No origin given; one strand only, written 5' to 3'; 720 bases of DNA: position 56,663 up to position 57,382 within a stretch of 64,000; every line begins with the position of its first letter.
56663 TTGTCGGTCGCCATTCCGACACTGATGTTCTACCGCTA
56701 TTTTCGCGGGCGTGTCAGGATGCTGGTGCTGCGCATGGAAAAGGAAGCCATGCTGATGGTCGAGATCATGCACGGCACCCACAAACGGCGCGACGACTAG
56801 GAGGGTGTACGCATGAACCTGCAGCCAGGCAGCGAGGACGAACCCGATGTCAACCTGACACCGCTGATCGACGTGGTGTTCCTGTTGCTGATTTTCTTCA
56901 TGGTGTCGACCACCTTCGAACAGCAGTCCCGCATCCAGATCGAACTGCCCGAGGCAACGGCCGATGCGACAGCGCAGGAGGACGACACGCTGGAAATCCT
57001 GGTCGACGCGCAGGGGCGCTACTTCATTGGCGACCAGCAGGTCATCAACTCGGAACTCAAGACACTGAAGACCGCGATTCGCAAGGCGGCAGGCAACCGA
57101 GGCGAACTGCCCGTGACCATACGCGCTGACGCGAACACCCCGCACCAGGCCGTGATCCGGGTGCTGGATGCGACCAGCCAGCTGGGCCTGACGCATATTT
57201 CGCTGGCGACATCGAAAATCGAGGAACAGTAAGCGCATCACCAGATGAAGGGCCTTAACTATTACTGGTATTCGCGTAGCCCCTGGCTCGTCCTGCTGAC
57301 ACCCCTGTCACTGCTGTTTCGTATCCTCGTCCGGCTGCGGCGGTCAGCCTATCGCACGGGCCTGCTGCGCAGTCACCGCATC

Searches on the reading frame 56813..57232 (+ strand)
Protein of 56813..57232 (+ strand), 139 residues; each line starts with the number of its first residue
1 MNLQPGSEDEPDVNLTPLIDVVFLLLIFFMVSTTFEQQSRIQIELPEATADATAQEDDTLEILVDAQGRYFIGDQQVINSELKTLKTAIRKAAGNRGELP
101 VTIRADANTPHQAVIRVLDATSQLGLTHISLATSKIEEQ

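Call 33: find_encoding_contigs(protein=window:56813-57232:+, flank=10000, max_places=6)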
Protein window:56813-57232:+ (139 aa): 6 contigs read that carry it; 6 places shown.
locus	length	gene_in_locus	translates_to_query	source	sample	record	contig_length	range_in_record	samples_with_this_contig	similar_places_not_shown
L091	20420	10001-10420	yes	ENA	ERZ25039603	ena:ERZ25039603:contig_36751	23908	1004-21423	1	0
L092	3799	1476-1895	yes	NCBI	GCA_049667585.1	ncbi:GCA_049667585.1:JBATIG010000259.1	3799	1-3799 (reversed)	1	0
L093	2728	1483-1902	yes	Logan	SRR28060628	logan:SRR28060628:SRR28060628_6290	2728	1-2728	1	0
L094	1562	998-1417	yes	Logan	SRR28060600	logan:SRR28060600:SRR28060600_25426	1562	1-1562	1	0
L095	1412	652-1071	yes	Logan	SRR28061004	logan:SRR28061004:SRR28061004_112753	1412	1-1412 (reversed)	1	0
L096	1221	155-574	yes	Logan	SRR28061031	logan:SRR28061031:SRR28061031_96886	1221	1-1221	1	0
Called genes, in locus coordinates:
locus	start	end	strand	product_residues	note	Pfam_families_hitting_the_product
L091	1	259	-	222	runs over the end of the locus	PF00196:GerE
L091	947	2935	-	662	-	PF16448:LapD_MoxY_N, PF00990:GGDEF, PF00563:EAL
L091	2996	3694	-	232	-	PF06035:Peptidase_C93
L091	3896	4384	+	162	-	-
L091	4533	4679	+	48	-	-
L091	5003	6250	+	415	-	PF12704:MacB_PCD, PF02687:FtsX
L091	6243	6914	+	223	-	PF00005:ABC_tran, PF02463:SMC_N (faint)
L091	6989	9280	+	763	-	PF13567:DUF4131, PF03772:Competence, PF00753:Lactamase_B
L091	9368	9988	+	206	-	PF01618:MotA_ExbB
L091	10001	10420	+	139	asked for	PF02472:ExbD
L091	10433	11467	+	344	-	PF02606:LpxK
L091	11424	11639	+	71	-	PF03966:Trm112p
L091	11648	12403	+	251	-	PF02348:CTP_transf_3, PF12804:NTP_transf_3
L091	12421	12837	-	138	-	PF07238:PilZ (weak)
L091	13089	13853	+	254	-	PF12796:Ank_2, PF13606:Ank_3 (faint), PF12796:Ank_2, PF13637:Ank_4 (faint), PF00023:Ank (weak), PF12796:Ank_2, PF13857:Ank_5 (weak)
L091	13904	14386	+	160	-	PF01451:LMWPc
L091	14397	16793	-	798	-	PF00575:S1, PF10150:RNase_E_G, PF20833:RNase_E_G_Thio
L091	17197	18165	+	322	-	PF01479:S4, PF00849:PseudoU_synth_2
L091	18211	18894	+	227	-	PF00702:Hydrolase, PF08282:Hydrolase_3 (faint), PF12710:HAD, PF13419:HAD_2, PF13242:Hydrolase_like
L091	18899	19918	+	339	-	PF01343:Peptidase_S49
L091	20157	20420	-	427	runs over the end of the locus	PF00990:GGDEF, PF00563:EAL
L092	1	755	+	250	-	PF00753:Lactamase_B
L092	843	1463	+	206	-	PF01618:MotA_ExbB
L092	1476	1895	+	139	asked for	PF02472:ExbD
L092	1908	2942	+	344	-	PF02606:LpxK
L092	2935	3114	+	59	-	PF03966:Trm112p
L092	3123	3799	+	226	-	PF02348:CTP_transf_3, PF12804:NTP_transf_3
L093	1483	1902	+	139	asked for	PF02472:ExbD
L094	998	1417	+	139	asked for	PF02472:ExbD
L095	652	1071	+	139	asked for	PF02472:ExbD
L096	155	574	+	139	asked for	PF02472:ExbD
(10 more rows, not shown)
